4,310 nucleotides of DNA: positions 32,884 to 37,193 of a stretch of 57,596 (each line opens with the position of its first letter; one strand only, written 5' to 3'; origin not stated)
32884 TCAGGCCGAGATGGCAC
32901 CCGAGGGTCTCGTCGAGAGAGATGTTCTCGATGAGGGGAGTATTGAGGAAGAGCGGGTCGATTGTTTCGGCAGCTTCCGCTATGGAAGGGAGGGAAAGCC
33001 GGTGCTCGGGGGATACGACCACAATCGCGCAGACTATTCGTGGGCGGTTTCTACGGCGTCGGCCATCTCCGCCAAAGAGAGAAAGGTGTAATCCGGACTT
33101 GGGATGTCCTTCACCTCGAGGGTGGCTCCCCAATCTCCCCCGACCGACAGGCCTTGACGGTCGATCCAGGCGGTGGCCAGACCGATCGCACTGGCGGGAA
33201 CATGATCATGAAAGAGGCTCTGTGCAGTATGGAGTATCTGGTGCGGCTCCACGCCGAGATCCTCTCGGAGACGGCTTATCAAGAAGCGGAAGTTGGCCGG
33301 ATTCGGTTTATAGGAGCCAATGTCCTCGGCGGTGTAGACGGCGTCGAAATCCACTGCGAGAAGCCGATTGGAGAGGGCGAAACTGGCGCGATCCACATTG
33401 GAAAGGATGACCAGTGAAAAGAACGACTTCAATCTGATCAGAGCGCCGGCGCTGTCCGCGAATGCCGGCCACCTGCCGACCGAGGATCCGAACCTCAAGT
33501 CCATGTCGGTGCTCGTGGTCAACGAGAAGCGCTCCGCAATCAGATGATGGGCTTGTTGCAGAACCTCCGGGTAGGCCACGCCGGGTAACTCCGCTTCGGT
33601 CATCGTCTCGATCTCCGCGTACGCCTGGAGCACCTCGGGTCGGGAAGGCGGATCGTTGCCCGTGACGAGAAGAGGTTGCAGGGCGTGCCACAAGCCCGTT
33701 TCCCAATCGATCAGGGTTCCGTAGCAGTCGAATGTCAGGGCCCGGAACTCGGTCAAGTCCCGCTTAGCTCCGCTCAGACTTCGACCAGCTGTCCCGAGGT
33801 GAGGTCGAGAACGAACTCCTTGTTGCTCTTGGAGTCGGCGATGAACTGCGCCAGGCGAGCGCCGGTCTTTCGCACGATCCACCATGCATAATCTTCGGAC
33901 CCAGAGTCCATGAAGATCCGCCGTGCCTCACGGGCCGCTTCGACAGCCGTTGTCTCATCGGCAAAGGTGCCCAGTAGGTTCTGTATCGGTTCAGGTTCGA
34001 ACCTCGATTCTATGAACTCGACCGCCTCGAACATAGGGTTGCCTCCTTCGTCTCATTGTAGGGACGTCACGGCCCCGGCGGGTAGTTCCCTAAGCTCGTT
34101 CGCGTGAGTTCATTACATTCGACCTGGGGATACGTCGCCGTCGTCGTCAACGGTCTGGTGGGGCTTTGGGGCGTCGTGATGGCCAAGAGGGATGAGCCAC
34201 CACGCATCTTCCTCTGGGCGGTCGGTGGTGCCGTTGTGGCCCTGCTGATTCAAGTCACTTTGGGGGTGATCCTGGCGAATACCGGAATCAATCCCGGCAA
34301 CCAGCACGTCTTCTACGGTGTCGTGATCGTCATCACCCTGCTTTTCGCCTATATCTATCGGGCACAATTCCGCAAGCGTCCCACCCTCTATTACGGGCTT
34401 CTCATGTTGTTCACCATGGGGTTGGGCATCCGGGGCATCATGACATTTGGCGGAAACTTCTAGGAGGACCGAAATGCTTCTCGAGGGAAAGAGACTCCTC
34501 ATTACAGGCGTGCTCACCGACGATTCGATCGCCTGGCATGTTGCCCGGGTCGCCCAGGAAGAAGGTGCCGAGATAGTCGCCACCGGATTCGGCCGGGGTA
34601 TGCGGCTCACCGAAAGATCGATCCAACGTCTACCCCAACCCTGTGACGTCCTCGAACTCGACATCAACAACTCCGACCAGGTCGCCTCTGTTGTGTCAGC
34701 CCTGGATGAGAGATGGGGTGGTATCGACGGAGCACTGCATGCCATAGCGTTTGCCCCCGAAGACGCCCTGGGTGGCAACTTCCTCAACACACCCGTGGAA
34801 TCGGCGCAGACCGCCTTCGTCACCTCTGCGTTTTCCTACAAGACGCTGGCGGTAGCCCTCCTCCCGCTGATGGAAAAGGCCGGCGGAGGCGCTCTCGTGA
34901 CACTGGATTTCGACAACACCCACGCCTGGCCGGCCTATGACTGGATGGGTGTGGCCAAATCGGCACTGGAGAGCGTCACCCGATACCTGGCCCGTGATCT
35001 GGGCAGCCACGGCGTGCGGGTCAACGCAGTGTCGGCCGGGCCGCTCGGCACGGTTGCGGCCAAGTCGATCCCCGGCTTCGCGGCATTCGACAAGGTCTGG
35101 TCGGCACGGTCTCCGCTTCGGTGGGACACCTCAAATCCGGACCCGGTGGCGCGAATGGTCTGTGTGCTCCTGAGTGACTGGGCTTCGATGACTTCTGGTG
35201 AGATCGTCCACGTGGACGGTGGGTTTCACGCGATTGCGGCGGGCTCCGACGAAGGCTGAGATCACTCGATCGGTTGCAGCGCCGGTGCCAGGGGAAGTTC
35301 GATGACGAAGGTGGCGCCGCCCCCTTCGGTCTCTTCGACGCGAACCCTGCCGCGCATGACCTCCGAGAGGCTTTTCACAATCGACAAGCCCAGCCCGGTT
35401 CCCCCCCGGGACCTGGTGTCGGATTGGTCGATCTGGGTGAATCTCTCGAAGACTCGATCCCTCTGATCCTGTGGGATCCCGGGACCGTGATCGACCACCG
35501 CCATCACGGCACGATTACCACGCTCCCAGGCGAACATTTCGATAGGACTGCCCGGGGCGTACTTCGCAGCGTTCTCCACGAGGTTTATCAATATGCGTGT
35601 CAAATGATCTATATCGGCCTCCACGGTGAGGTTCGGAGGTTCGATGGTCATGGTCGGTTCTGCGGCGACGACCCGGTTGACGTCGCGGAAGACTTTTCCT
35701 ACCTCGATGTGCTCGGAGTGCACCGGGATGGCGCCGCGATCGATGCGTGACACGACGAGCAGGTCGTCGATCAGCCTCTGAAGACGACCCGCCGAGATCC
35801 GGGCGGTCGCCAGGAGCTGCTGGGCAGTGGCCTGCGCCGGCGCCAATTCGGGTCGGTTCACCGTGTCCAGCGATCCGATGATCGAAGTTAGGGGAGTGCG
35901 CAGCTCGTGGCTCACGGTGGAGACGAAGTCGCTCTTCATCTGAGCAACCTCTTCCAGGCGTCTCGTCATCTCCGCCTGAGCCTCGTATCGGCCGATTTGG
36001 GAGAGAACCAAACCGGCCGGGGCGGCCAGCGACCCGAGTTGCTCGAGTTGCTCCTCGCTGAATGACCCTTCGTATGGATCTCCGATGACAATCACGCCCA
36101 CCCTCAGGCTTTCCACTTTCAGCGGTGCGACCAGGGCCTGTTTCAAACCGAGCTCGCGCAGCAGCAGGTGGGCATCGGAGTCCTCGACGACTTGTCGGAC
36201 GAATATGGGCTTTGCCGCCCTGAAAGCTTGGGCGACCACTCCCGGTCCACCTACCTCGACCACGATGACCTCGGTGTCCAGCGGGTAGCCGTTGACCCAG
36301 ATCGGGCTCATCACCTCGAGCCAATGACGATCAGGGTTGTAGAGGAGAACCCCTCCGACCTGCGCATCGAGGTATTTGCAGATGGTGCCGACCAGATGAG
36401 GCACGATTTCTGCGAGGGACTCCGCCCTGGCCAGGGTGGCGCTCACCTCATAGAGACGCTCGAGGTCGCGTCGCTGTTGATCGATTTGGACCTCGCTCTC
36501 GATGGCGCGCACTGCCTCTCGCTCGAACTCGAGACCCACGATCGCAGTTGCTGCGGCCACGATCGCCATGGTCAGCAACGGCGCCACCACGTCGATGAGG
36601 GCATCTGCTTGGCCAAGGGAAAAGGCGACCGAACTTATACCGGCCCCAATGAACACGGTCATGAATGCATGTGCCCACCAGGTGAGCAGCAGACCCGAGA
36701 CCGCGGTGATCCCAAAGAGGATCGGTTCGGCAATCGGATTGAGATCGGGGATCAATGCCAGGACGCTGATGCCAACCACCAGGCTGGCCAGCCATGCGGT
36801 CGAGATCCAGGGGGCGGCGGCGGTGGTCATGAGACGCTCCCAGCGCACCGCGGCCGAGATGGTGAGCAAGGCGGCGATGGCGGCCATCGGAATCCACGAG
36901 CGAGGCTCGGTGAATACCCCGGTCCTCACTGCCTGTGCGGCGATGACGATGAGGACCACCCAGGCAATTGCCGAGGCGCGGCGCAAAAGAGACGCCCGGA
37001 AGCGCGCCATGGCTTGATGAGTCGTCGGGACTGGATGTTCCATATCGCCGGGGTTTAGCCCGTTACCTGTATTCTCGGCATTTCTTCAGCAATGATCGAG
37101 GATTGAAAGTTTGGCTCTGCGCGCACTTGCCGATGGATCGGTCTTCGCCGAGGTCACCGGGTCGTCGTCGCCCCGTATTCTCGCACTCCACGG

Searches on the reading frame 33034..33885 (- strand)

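Call 12: search_protein_families(library=pfam, proteins=[window:33034-33885:-], max_evalue=0.01)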
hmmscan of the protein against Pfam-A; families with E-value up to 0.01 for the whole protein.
window:33034-33885:- (283 aa): 2 families
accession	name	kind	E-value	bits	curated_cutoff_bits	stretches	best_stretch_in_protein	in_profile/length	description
PF00702.32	Hydrolase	-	6.3e-08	33.7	26.4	1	48-219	2-176/191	haloacid dehalogenase-like hydrolase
PF13419.12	HAD_2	-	0.0081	16.7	23.8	0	139-237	78-174/178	Haloacid dehalogenase-like hydrolase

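Call 65: search_protein_families(library=ncbifam, proteins=[window:33034-33885:-], max_evalue=0.00001)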
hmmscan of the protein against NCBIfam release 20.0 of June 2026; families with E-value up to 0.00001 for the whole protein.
window:33034-33885:- (283 aa): 5 families
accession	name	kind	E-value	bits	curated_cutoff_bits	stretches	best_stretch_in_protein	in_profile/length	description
TIGR01428.1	HAD_type_II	equivalog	1.8e-35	122.8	125.4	1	48-245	2-194/197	haloacid dehalogenase type II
TIGR01493.1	HAD-SF-IA-v2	subfamily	1.3e-10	41.7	39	1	49-227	1-155/161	HAD-IA family hydrolase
TIGR02253.1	CTE7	subfamily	1.3e-08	34.9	169.75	1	48-274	3-220/221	TIGR02253 family HAD-type hydrolase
TIGR02252.1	DREG-2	subfamily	1.8e-07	31.2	155.2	1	150-240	115-203/203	HAD hydrolase, REG-2-like, family IA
TIGR02254.1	YjjG_YfnB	equivalog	7.7e-06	25.5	159.9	1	50-259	4-214/223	YjjG family noncanonical pyrimidine nucleotidase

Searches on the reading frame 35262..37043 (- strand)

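Call 12: search_protein_families(library=pfam, proteins=[window:35262-37043:-], max_evalue=0.01)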
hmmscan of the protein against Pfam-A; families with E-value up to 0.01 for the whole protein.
window:35262-37043:- (593 aa): 6 families
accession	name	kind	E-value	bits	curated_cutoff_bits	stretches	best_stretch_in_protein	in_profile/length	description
PF02518.31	HATPase_c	-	2.9e-29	102.2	26.4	1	477-586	2-110/111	Histidine kinase-, DNA gyrase B-, and HSP90-like ATPase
PF00512.31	HisKA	-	2.4e-17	63.2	26.9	1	369-437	1-66/66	His Kinase A (phospho-acceptor) domain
PF13185.12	GAF_2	-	1.2e-14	55.2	28.6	1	208-347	2-135/136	GAF domain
PF01590.32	GAF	-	1.2e-09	39.3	22.4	1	210-345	2-131/133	GAF domain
PF13492.12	GAF_3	-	3.4e-06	27.9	27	1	209-348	1-128/129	GAF domain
PF13581.12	HATPase_c_2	-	1.1e-05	25.9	27.4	1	485-563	40-112/127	Histidine kinase-like ATPase domain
